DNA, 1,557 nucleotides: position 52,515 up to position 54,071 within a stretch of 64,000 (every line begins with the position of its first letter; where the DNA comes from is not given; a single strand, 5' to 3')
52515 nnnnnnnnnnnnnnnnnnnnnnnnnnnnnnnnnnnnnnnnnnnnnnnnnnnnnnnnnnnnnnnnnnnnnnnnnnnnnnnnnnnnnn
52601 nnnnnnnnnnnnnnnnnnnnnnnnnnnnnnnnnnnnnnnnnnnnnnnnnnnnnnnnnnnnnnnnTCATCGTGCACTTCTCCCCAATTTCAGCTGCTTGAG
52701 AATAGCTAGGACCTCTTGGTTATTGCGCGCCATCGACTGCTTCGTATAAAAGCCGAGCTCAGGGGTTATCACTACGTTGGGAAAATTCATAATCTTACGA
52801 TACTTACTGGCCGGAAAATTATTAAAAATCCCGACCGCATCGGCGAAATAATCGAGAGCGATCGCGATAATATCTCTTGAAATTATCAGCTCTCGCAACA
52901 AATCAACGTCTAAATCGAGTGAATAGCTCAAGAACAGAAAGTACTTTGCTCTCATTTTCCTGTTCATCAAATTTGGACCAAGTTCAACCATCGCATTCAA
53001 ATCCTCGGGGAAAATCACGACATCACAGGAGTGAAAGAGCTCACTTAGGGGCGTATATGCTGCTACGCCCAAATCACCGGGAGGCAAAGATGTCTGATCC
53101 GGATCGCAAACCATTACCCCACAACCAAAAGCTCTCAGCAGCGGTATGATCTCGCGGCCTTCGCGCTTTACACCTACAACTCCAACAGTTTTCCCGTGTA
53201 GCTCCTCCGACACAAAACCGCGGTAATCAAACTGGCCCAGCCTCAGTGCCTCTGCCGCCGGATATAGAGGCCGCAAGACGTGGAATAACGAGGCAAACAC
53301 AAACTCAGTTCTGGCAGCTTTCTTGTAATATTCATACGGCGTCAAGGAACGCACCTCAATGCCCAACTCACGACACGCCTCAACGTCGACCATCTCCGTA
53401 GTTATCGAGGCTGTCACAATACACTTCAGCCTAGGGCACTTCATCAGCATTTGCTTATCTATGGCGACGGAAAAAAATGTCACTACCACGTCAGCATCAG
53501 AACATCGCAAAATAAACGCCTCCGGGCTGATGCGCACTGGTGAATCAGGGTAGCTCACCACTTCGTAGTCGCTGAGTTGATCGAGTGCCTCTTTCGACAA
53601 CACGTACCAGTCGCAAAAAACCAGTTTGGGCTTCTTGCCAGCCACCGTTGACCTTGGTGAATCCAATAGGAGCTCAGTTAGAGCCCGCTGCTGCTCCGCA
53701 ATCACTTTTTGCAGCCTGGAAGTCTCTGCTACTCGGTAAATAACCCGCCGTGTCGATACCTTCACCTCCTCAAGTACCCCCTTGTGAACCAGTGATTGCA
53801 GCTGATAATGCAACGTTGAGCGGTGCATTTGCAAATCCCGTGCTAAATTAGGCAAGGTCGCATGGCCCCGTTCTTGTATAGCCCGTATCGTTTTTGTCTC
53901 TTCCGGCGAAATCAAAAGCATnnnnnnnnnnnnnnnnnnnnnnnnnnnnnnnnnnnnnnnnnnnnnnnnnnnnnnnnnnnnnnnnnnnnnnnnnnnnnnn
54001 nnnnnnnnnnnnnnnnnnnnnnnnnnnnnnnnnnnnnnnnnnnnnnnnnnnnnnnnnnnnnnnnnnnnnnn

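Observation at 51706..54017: One-component regulator built from a wHTH fused to a degenerate D-2-hydroxyacid dehydrogenase fold, next to its catalytic paralog and a 28-bp palindrome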

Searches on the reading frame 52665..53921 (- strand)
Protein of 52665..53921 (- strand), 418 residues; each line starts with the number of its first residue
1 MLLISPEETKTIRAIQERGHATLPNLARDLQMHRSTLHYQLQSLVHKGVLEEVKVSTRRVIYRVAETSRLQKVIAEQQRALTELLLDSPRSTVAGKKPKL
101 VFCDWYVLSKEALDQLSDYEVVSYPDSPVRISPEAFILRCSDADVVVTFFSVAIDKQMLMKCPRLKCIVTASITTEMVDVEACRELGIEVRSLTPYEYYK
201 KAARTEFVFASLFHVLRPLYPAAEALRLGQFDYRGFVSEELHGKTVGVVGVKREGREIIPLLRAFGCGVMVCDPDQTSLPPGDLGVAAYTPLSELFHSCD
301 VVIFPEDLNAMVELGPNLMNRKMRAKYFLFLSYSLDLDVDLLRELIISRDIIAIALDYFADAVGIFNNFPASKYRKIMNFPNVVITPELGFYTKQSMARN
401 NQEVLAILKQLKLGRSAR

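Call 3: search_protein_families(library=pfam, proteins=[window:52665-53921:-], max_evalue=1)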
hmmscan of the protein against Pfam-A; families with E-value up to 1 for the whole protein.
window:52665-53921:- (418 aa): 16 families
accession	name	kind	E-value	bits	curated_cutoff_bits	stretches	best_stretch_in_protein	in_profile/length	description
PF02826.25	2-Hacid_dh_C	-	4.5e-14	52.6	25.1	1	210-387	2-175/178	D-isomer specific 2-hydroxyacid dehydrogenase, NAD binding domain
PF00389.36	2-Hacid_dh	-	1.2e-13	51.3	24.6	1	109-412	8-124/134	D-isomer specific 2-hydroxyacid dehydrogenase, catalytic domain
PF09339.16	HTH_IclR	-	3.9e-05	23.8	22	1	14-52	11-50/52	IclR helix-turn-helix domain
PF12840.13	HTH_20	-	0.00039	20.8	27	1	13-53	11-51/51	Helix-turn-helix domain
PF25212.1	HVO_A0114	-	0.0038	17.4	27.6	1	4-57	20-73/84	HVO_A0114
PF03965.22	Penicillinase_R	-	0.0056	17.5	22.6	1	4-84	1-83/115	Penicillinase repressor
PF01978.25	TrmB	-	0.014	15.6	25.6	1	5-65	7-65/68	Sugar-specific transcriptional regulator TrmB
PF09012.17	FeoC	-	0.016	15.8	21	1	14-54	8-48/69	FeoC like transcriptional regulator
PF13478.12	XdhC_C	-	0.023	15.6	29.7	1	248-346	3-65/125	XdhC Rossmann domain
PF01047.28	MarR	-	0.029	14.7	24.6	1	4-51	1-48/59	MarR family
PF13412.12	HTH_24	-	0.031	14.3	21.9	1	10-50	7-47/48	Winged helix-turn-helix DNA-binding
PF21248.3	SoFic-like_C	-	0.033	14.8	27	1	23-57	33-67/76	Protein adenylyltransferase SoFic-like, C-terminal domain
PF02954.25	HTH_8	-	0.043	14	22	0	27-42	25-40/42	Bacterial regulatory protein, Fis family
PF13556.12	HTH_30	-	0.081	13.2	27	1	24-43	16-35/59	PucR C-terminal helix-turn-helix domain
PF12802.13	MarR_2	-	0.11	13.1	27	1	6-53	5-53/61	MarR family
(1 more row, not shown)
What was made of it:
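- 52665..53921 (-): Gene A: 418-aa wHTH + pseudo-2HADH protein (includes stop codon 52665-52667). Pfam domain hits (call 3).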

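Call 4: search_protein_families(library=ncbifam, proteins=[window:52665-53921:-], max_evalue=1)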
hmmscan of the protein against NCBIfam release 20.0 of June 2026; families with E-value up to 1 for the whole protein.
window:52665-53921:- (418 aa): 24 families
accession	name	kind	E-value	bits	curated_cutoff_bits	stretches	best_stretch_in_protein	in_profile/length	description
TIGR01327.1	PGDH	equivalog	2.6e-21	76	454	1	129-404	27-293/525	phosphoglycerate dehydrogenase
NF009714.1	PRK13243.1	equivalog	7.1e-19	68.3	455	1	107-398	10-302/332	glyoxylate reductase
NF008759.0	PRK11790.1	equivalog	1.4e-17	63.5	404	1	130-405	42-310/410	phosphoglycerate dehydrogenase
NF005387.0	PRK06932.1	equivalog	3.6e-17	62.3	492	1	131-396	33-294/314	2-hydroxyacid dehydrogenase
NF005069.0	PRK06487.1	equivalog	1.7e-14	53.6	448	1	100-284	6-192/320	2-hydroxyacid dehydrogenase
NF005750.0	PRK07574.1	equivalog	1.6e-13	50.5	329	1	139-312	87-262/386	NAD-dependent formate dehydrogenase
NF006263.0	PRK08410.1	equivalog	8.2e-13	48.4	389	1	99-309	2-207/311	D-2-hydroxyacid dehydrogenase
NF000492.1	vanH_gen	exception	1e-12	47.8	540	1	161-398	63-297/312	D-lactate dehydrogenase VanH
NF000371.1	vanH_Agroup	exception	9.7e-11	41.4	700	1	159-398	66-302/322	VanH-A/VanH-Pt family D-lactate dehydrogenase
NF001309.0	PRK00257.1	equivalog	2e-10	40.2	434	2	239-305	112-174/379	4-phosphoerythronate dehydrogenase PdxB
NF000112.1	vanH-Amyco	exception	3.2e-09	36.5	625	1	166-400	97-328/348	VanH-AOV family D-lactate dehydrogenase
NF000151.1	vanH-Ac1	exception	9.6e-08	31.7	750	1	165-397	103-333/351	D-lactate dehydrogenase VanH-Ac1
NF000128.1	vanH-Sc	exception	2.1e-07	30.4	650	1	167-398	89-317/337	D-lactate dehydrogenase VanH-Sc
NF000004.1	vanH-D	exception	3.6e-07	29.6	550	1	157-397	63-302/323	D-lactate dehydrogenase VanH-D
NF011966.0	PRK15438.1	equivalog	3.6e-06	26.3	687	1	140-305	35-174/378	4-phosphoerythronate dehydrogenase PdxB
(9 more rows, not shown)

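Call 8: search_solved_structures(query=window:52665-53921:-, max_evalue=0.01, show_alignments=3)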
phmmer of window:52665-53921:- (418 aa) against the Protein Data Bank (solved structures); distinct sequences matched with E-value up to 0.01: 133 (the best 60 are shown).
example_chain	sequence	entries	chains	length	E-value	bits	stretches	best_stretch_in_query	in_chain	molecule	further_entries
1wwk_A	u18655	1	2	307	1.3e-17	66.9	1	136-406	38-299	phosphoglycerate dehydrogenase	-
5aov_A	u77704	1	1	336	6.6e-16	61.4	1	119-396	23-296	GLYOXYLATE REDUCTASE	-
3kb6_A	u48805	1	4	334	2.3e-15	59.6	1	142-411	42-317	D-lactate dehydrogenase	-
8i5z_A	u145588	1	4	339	7.7e-15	57.9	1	100-396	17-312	D-isomer specific 2-hydroxyacid dehydrogenase NAD-binding protein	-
6p2i_A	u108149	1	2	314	9.1e-15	57.6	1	113-405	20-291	Glycerate dehydrogenase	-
6plf_A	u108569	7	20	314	1.6e-14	56.8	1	130-414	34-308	D-3-phosphoglycerate dehydrogenase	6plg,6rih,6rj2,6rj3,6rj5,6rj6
6ih2_A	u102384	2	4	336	1.7e-14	56.7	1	97-397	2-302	Phosphite dehydrogenase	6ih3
6cwa_A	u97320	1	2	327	1.8e-14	56.6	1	130-414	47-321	D-3-phosphoglycerate dehydrogenase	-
7cvp_A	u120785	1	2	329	1.9e-14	56.6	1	130-414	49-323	D-3-phosphoglycerate dehydrogenase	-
2g76_A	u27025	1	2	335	2e-14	56.5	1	130-414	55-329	D-3-phosphoglycerate dehydrogenase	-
7dkm_A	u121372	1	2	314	2.4e-14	56.2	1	130-406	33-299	D-3-phosphoglycerate dehydrogenase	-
7ewh_A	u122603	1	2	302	3.2e-14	55.8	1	131-405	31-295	D-3-phosphoglycerate dehydrogenase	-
5n6c_A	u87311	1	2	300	3.3e-14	55.8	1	130-405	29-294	D-3-phosphoglycerate dehydrogenase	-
3k5p_A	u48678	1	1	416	5.4e-14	55.1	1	135-406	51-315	D-3-phosphoglycerate dehydrogenase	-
6bii_A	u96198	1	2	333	6.5e-14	54.8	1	116-393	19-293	Glyoxylate reductase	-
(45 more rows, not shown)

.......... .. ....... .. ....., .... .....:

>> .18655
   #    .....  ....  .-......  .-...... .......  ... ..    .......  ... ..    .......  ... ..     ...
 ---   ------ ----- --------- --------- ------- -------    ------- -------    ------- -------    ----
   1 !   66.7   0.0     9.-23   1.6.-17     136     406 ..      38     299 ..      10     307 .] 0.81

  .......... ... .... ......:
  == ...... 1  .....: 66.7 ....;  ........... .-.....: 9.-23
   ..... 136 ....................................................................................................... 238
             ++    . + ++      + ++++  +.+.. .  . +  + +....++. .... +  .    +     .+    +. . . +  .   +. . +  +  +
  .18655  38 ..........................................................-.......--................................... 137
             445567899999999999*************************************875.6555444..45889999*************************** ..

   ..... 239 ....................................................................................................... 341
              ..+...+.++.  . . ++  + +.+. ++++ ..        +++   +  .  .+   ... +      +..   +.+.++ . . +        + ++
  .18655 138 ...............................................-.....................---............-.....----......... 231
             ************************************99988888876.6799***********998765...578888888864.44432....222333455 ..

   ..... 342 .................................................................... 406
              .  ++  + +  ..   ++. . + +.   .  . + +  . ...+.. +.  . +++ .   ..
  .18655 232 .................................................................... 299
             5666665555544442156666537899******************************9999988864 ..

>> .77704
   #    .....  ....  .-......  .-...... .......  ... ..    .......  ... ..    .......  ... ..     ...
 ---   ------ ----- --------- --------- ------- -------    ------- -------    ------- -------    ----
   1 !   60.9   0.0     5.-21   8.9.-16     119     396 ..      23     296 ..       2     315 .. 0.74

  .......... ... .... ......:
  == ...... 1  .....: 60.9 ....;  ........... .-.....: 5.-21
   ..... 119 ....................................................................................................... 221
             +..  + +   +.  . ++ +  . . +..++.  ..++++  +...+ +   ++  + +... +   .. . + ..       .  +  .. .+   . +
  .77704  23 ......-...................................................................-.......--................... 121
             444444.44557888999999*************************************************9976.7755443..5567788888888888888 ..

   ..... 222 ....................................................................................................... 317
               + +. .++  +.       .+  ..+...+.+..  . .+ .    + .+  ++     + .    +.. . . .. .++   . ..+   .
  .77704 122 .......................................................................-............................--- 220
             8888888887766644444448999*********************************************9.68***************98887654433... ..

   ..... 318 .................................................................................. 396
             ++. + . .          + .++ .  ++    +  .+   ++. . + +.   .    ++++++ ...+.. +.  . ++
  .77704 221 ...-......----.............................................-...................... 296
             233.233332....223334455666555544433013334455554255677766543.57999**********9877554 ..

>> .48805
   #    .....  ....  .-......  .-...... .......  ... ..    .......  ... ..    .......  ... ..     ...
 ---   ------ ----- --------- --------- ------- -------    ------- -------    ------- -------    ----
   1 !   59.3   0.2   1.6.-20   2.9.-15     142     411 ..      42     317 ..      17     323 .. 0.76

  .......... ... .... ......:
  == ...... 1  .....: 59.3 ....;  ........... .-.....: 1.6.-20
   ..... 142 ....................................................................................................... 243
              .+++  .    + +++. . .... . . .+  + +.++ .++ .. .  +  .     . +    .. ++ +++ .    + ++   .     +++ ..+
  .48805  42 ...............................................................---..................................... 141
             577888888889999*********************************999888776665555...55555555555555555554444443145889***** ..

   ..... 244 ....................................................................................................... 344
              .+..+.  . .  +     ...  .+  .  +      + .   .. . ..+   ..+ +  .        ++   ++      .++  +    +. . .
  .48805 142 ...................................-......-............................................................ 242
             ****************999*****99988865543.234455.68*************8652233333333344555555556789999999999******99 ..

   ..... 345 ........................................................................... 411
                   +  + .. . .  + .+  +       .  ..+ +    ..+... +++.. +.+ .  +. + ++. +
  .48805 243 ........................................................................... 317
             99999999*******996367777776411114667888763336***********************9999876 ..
